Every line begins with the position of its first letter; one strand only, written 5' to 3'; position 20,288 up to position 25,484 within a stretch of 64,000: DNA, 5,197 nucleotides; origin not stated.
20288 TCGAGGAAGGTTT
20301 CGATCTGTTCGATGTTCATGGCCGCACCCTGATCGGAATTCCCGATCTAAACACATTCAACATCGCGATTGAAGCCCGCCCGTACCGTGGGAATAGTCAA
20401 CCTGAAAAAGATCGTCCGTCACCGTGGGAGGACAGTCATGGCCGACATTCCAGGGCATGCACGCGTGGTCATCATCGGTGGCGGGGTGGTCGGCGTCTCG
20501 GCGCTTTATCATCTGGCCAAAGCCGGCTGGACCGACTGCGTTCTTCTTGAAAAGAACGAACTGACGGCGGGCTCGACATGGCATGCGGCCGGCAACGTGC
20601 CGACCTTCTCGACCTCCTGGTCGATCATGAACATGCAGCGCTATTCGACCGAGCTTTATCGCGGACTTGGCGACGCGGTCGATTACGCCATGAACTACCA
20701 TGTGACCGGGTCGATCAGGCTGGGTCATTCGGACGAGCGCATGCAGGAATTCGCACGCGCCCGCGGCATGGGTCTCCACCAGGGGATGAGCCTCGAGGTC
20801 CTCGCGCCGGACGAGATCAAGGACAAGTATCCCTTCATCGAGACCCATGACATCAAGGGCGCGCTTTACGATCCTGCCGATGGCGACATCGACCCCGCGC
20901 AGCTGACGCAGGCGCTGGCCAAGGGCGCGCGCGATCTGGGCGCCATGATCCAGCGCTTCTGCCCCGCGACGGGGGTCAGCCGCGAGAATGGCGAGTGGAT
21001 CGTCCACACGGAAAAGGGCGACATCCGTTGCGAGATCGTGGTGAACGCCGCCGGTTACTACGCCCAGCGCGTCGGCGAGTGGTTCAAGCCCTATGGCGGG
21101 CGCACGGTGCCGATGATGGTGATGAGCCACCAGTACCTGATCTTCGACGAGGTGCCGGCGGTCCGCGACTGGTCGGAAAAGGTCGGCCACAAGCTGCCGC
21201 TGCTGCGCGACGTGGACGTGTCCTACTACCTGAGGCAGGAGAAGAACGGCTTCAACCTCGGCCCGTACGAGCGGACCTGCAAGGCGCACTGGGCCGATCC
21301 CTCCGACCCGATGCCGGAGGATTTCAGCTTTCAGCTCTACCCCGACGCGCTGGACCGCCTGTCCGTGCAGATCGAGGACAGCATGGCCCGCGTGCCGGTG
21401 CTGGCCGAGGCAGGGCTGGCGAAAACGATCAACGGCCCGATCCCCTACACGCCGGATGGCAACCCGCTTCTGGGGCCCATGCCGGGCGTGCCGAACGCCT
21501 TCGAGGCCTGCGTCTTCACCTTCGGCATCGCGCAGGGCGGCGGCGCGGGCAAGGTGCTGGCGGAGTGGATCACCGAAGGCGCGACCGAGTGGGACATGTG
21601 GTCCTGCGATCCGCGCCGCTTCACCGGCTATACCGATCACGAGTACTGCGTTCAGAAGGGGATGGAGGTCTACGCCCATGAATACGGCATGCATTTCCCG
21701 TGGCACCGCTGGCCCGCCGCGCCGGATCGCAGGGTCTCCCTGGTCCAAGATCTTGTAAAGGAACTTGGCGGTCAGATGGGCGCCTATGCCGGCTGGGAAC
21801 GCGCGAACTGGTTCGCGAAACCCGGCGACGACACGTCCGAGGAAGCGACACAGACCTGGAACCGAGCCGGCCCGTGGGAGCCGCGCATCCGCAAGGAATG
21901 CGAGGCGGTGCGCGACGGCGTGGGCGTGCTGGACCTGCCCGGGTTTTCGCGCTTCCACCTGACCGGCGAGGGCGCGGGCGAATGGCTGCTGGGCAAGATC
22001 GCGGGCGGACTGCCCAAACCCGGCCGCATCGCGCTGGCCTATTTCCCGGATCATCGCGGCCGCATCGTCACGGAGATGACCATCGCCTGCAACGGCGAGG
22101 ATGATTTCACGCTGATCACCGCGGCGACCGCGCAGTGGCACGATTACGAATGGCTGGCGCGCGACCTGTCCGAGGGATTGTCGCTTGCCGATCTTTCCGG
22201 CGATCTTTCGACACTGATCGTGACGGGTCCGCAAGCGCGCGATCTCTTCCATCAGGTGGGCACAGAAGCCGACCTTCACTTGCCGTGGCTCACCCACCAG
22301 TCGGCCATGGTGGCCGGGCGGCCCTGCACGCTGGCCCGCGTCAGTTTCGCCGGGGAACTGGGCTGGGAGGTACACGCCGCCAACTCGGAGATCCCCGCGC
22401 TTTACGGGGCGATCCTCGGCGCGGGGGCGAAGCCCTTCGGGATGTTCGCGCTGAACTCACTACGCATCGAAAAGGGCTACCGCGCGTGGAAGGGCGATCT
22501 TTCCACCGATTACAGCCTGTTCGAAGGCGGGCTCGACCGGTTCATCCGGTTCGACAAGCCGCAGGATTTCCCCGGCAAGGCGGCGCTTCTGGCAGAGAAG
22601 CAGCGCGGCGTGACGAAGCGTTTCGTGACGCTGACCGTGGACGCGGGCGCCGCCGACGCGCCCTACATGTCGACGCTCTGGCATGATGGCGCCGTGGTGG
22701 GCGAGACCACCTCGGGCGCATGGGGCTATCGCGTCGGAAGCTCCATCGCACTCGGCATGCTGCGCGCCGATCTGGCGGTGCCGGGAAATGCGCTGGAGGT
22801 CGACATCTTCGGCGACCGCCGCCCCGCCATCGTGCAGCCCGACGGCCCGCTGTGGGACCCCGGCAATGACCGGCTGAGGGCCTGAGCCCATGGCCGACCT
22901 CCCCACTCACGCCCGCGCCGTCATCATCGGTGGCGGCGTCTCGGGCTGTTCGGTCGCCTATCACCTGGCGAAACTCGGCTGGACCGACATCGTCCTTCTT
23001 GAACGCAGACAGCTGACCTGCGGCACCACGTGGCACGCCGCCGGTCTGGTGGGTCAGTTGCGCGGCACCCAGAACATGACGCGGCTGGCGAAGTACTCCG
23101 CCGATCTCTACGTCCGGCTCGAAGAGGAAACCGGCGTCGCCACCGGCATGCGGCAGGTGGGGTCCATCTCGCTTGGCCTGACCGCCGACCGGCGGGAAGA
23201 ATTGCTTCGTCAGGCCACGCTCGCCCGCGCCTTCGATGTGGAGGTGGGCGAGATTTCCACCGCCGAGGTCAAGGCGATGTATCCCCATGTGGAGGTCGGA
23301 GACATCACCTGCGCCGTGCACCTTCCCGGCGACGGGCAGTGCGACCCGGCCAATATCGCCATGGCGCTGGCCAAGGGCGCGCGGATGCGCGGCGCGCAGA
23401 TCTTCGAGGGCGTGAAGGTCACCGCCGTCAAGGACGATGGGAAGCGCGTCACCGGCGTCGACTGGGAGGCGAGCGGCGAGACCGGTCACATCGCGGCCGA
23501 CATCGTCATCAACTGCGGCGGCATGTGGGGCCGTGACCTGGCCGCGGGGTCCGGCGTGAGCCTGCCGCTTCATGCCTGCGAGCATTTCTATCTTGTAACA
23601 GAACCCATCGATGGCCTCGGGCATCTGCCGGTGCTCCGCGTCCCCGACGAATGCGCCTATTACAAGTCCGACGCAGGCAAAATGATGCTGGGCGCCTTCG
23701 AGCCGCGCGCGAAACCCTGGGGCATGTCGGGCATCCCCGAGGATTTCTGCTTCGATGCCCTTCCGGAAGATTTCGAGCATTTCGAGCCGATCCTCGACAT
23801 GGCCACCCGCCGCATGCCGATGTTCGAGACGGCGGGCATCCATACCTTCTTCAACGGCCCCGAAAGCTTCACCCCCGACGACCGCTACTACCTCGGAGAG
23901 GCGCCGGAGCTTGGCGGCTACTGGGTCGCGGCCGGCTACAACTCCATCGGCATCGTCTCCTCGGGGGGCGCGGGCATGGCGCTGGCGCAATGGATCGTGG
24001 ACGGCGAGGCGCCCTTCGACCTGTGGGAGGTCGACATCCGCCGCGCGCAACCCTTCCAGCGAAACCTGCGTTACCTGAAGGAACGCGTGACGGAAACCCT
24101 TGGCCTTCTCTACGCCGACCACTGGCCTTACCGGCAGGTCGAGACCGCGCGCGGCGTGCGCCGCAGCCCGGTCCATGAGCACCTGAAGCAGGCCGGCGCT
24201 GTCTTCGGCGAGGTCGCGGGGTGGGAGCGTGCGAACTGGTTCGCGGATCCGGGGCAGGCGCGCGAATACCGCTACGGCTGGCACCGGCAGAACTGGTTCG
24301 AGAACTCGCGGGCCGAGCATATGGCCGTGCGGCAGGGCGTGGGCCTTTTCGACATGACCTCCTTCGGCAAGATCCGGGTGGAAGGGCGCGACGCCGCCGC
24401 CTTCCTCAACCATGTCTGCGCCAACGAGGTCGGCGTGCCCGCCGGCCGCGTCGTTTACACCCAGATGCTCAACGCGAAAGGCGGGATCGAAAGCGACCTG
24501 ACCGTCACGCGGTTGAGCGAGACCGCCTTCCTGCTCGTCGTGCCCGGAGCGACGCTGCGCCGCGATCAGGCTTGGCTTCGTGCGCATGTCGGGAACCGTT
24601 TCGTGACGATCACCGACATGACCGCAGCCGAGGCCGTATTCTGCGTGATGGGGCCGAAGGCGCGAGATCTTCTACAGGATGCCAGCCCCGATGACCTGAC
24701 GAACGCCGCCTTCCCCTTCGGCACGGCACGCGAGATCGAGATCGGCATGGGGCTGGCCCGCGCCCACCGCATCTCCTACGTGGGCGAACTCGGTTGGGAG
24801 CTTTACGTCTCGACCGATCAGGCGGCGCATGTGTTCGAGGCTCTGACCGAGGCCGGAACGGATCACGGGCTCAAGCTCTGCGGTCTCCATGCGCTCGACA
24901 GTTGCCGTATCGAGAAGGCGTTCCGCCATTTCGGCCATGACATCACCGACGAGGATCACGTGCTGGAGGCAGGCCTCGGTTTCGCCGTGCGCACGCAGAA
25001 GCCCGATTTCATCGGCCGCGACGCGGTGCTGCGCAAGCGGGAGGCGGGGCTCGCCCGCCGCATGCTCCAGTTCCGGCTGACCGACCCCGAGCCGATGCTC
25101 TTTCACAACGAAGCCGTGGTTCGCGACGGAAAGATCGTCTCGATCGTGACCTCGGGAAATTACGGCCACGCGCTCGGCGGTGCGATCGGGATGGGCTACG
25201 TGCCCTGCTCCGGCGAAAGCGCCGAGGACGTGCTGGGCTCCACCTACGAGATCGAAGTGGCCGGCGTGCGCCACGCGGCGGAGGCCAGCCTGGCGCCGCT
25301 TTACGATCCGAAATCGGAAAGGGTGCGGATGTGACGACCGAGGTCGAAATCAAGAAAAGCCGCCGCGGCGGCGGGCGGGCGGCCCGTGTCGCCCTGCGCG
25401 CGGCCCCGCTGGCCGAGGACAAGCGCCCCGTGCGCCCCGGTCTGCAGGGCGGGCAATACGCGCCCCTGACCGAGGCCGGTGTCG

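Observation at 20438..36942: A full gamma-butyrobetaine/carnitine-to-glycine route in one 16.5-kb block, with an MttB-family protein at the glycine betaine to dimethylglycine position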

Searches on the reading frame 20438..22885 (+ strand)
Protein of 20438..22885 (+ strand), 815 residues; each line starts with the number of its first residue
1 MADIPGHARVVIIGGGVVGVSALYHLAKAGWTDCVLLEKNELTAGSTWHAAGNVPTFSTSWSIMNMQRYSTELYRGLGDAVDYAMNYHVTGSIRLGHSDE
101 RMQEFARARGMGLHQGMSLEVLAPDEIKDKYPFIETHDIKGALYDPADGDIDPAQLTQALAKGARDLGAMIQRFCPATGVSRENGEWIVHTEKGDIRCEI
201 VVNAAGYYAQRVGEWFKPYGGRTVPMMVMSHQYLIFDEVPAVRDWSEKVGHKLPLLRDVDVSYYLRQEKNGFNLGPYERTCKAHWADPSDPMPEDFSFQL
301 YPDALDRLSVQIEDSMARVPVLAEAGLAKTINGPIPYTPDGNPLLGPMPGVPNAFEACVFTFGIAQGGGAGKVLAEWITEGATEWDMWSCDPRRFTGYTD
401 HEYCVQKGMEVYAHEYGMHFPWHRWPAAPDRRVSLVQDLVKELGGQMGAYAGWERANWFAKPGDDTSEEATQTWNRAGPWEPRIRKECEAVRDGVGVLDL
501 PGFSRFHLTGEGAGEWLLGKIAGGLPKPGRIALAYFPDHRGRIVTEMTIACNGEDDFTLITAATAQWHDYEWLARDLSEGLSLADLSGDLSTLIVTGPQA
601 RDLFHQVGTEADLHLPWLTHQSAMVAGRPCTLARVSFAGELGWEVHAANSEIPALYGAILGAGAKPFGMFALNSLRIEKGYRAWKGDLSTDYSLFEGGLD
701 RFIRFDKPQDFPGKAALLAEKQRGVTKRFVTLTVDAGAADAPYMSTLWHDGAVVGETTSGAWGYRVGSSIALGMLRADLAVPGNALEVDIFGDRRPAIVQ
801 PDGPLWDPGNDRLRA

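Call 3: search_protein_families(library=pfam, proteins=[window:20438-22885:+])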
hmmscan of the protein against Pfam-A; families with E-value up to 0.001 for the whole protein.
window:20438-22885:+ (815 aa): 6 families
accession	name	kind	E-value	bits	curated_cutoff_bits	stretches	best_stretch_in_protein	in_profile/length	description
PF01266.30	DAO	-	1.3e-58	199.7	27.9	1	9-377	1-353/353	FAD dependent oxidoreductase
PF01571.26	GCV_T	-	1.3e-52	179.1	25.6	1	438-701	3-254/255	Aminomethyltransferase folate-binding domain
PF08669.17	GCV_T_C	-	4.5e-18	65.4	25.9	1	727-800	1-74/80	Glycine cleavage T-protein C-terminal barrel domain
PF16350.10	FAO_M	-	1.6e-12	47.8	27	1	380-433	1-55/56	FAD dependent oxidoreductase central domain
PF13738.12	Pyr_redox_3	-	4.5e-08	33.1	30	0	166-209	93-136/305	Pyridine nucleotide-disulphide oxidoreductase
PF13450.12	NAD_binding_8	-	0.00091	19.9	21.9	0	12-68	1-56/68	NAD(P)-binding Rossmann-like domain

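Call 6: search_protein_families(library=ncbifam, proteins=[window:20438-22885:+], max_evalue=1e-10)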
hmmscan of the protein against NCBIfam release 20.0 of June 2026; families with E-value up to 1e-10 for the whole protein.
window:20438-22885:+ (815 aa): 15 families
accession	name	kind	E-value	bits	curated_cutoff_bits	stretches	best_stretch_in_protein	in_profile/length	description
NF001567.0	PRK00389.1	subfamily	2.3e-40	138.7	300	1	484-799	34-347/359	glycine cleavage system aminomethyltransferase GcvT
TIGR00528.1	gcvT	equivalog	7.3e-34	117.2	235.85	1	485-792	33-347/362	glycine cleavage system aminomethyltransferase GcvT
TIGR02352.1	thiamin_ThiO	equivalog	6e-29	101.2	250.8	1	10-224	1-223/351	glycine oxidase ThiO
NF010093.0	PRK13579.1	equivalog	3.5e-28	98.5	459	1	485-799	42-358/371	glycine cleavage system aminomethyltransferase GcvT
TIGR01372.1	soxA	subfamily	2.1e-26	92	1164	1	432-814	608-995/996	sarcosine oxidase subunit alpha family protein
NF053776.1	TmaoDeMthMsil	equivalog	6.2e-25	87.8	1100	1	486-814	420-762/763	trimethylamine N-oxide demethylase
TIGR01373.1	soxB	subfamily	1.2e-20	73.8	529.45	1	9-207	32-239/407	sarcosine oxidase subunit beta family protein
NF050086.1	pipecolate_AmaA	exception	1.8e-18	66.4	600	1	8-215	26-241/425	L-pipecolate oxidase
NF008425.0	PRK11259.1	equivalog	2.2e-18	66.3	257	1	8-211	5-207/377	N-methyl-L-tryptophan oxidase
NF009133.0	PRK12486.1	equivalog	2.2e-17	63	410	1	587-799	147-363/369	dimethylsulfoniopropionate demethylase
NF001933.0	PRK00711.1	subfamily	6.6e-17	61.6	383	0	63-211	108-259/429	D-amino acid dehydrogenase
TIGR03364.1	HpnW_proposed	hypoth_equivalog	6.6e-15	55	285.1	1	9-217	2-206/365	TIGR03364 family FAD-dependent oxidoreductase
NF033460.1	glycerol3P_ox_II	equivalog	1.1e-14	54.4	460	1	10-214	4-213/361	type 2 glycerol-3-phosphate oxidase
TIGR03377.1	glycerol3P_GlpA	equivalog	2.2e-13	49.6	552.8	0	116-215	106-210/530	anaerobic glycerol-3-phosphate dehydrogenase subunit GlpA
TIGR01377.1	soxA_mon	subfamily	6.5e-11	41.6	479.65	0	10-395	3-375/381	amino oxidase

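Call 29: search_solved_structures(query=window:20438-22885:+, max_evalue=1e-20)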
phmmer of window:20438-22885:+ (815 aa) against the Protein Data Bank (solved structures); distinct sequences matched with E-value up to 1e-20: 8.
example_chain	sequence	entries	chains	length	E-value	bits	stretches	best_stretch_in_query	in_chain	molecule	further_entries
4pab_A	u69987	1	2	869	2.8e-162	545.2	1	7-813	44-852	Dimethylglycine dehydrogenase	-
5l46_A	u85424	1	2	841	3.4e-162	545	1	7-813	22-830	Dimethylglycine dehydrogenase, mitochondrial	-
4p9s_A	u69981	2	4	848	6.9e-162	543.9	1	7-813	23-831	Dimethylglycine dehydrogenase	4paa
1pj5_A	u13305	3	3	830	1.4e-87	298.1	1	8-814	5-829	N,N-dimethylglycine oxidase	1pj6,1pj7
3gsi_A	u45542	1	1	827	5.9e-87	296.1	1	9-814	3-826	N,N-dimethylglycine oxidase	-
1y56_B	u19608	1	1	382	8.9e-29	103.6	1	4-233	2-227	sarcosine oxidase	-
1yx2_A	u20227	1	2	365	6.3e-24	87.5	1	483-790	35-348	Aminomethyltransferase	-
1v5v_A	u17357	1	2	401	1e-21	80.2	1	479-809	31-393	aminomethyltransferase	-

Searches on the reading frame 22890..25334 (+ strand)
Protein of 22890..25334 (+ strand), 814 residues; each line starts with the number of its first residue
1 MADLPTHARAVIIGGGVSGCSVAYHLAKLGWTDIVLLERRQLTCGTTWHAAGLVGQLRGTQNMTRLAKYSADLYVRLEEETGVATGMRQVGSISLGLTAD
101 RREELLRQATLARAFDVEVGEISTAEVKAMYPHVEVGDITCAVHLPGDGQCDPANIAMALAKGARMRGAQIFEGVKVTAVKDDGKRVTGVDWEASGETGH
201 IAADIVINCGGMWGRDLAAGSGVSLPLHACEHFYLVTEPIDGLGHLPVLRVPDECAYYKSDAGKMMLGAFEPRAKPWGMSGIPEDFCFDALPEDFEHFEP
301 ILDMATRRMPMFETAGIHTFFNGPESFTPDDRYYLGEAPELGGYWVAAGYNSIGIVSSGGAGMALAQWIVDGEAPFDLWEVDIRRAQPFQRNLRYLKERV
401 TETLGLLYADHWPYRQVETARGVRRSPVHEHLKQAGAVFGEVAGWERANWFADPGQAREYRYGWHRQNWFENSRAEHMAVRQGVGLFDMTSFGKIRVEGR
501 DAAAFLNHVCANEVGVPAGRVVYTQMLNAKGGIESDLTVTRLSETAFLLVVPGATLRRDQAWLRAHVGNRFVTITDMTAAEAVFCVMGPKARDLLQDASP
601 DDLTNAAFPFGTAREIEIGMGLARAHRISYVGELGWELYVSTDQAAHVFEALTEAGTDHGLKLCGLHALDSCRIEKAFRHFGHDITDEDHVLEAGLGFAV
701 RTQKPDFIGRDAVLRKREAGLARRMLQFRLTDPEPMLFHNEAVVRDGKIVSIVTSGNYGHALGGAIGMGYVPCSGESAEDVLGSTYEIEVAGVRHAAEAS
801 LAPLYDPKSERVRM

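Call 3: search_protein_families(library=pfam, proteins=[window:22890-25334:+])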
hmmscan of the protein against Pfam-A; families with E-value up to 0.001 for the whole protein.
window:22890-25334:+ (814 aa): 11 families
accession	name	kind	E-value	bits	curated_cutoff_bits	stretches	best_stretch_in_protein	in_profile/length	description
PF01571.26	GCV_T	-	1.4e-81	273.9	25.6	1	429-699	2-255/255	Aminomethyltransferase folate-binding domain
PF01266.30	DAO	-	1e-67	229.6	27.9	1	10-368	2-353/353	FAD dependent oxidoreductase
PF08669.17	GCV_T_C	-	5.4e-23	81.1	25.9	1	723-806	1-80/80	Glycine cleavage T-protein C-terminal barrel domain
PF16350.10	FAO_M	-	6.5e-18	65.1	27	1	371-426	1-56/56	FAD dependent oxidoreductase central domain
PF01494.25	FAD_binding_3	-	5.2e-06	26.4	22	0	158-214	104-161/349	FAD binding domain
PF00890.30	FAD_binding_2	-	1.6e-05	24.7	20.4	1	10-214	2-206/414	FAD binding domain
PF13450.12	NAD_binding_8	-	2.7e-05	24.8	21.9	1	12-47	1-37/68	NAD(P)-binding Rossmann-like domain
PF07992.20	Pyr_redox_2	-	3.1e-05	24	26.1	0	8-41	143-175/291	Pyridine nucleotide-disulphide oxidoreductase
PF00070.33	Pyr_redox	-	9.1e-05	23.3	22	0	9-40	1-31/82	Pyridine nucleotide-disulphide oxidoreductase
PF04820.20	Trp_halogenase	-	0.00055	19.3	21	0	150-215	154-216/458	Tryptophan halogenase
PF12831.13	FAD_oxidored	-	0.00084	19.2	27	0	11-212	3-146/416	FAD dependent oxidoreductase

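Call 6: search_protein_families(library=ncbifam, proteins=[window:22890-25334:+], max_evalue=1e-10)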
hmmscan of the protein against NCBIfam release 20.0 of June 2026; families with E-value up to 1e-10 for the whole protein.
window:22890-25334:+ (814 aa): 16 families
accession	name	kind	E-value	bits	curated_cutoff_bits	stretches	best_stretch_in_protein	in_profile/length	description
NF001567.0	PRK00389.1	subfamily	2.3e-66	224.2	300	1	463-808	24-356/359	glycine cleavage system aminomethyltransferase GcvT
TIGR01372.1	soxA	subfamily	7.9e-57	192.7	1164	1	419-813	603-995/996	sarcosine oxidase subunit alpha family protein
TIGR00528.1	gcvT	equivalog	1.2e-56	192.2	235.85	1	463-776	22-335/362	glycine cleavage system aminomethyltransferase GcvT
NF010093.0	PRK13579.1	equivalog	1e-47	162.7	459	1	475-799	43-358/371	glycine cleavage system aminomethyltransferase GcvT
NF053776.1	TmaoDeMthMsil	equivalog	1.6e-44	152.6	1100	1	458-813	402-762/763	trimethylamine N-oxide demethylase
TIGR02352.1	thiamin_ThiO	equivalog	1.4e-31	109.8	250.8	1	11-218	2-211/351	glycine oxidase ThiO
NF001933.0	PRK00711.1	subfamily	1.6e-22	80.1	383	1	60-387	105-417/429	D-amino acid dehydrogenase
NF009133.0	PRK12486.1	equivalog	5.5e-19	68.3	410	1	470-773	41-341/369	dimethylsulfoniopropionate demethylase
TIGR03377.1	glycerol3P_GlpA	equivalog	1.3e-17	63.5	552.8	1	10-228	2-218/530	anaerobic glycerol-3-phosphate dehydrogenase subunit GlpA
TIGR01373.1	soxB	subfamily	2.8e-17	62.6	529.45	1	9-373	32-386/407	sarcosine oxidase subunit beta family protein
NF008425.0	PRK11259.1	equivalog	2.9e-16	59.4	257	1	9-222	6-211/377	N-methyl-L-tryptophan oxidase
NF008313.0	PRK11101.1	equivalog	5.9e-15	54.8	425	1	8-223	9-222/548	anaerobic glycerol-3-phosphate dehydrogenase subunit A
TIGR01377.1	soxA_mon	subfamily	1.1e-13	50.7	479.65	1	10-385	3-374/381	amino oxidase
TIGR03364.1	HpnW_proposed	hypoth_equivalog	1.3e-12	47.5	285.1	1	10-218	3-201/365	TIGR03364 family FAD-dependent oxidoreductase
TIGR03197.1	MnmC_Cterm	equivalog_domain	3.4e-11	42.8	174.2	0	10-217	2-206/400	FAD-dependent 5-carboxymethylaminomethyl-2-thiouridine(34) oxidoreductase MnmC1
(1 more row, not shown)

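Call 30: search_solved_structures(query=window:22890-25334:+, max_evalue=1e-20)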
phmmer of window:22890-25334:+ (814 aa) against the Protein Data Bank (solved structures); distinct sequences matched with E-value up to 1e-20: 19.
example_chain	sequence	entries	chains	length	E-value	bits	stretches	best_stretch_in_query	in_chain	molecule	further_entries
4p9s_A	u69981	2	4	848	6.1e-137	461.2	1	7-809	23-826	Dimethylglycine dehydrogenase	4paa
4pab_A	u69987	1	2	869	1.2e-136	460.2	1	7-809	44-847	Dimethylglycine dehydrogenase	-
5l46_A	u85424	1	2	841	5.2e-135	454.8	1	7-804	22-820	Dimethylglycine dehydrogenase, mitochondrial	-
1pj5_A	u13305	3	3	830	7e-116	391.5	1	8-813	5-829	N,N-dimethylglycine oxidase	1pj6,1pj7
3gsi_A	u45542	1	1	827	1.6e-114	387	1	9-813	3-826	N,N-dimethylglycine oxidase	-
1yx2_A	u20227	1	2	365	1.6e-50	175.3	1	463-792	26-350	Aminomethyltransferase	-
1v5v_A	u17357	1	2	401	8.4e-45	156.4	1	450-809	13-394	aminomethyltransferase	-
1woo_A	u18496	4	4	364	1.3e-43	152.4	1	462-775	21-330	Aminomethyltransferase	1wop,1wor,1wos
3a8i_A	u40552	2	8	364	2e-31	112.1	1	462-777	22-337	Aminomethyltransferase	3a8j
1vlo_A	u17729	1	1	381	2.3e-31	112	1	462-777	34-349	Aminomethyltransferase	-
3a8k_A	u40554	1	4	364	9.9e-31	109.9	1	462-777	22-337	Aminomethyltransferase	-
9q59_A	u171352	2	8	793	6e-30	107.3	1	459-813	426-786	trimethylamine N-oxide demethylase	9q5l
9q5a_A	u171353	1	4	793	6e-30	107.3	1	459-813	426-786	Trimethylamine N-oxide Demethylase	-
2gag_A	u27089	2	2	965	6.5e-28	100.5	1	433-728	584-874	heterotetrameric sarcosine oxidase alpha-subunit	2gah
1vrq_A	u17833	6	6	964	4.7e-27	97.7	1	438-749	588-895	Sarcosine oxidase alpha subunit | Subunit alpha of sarcosine oxidase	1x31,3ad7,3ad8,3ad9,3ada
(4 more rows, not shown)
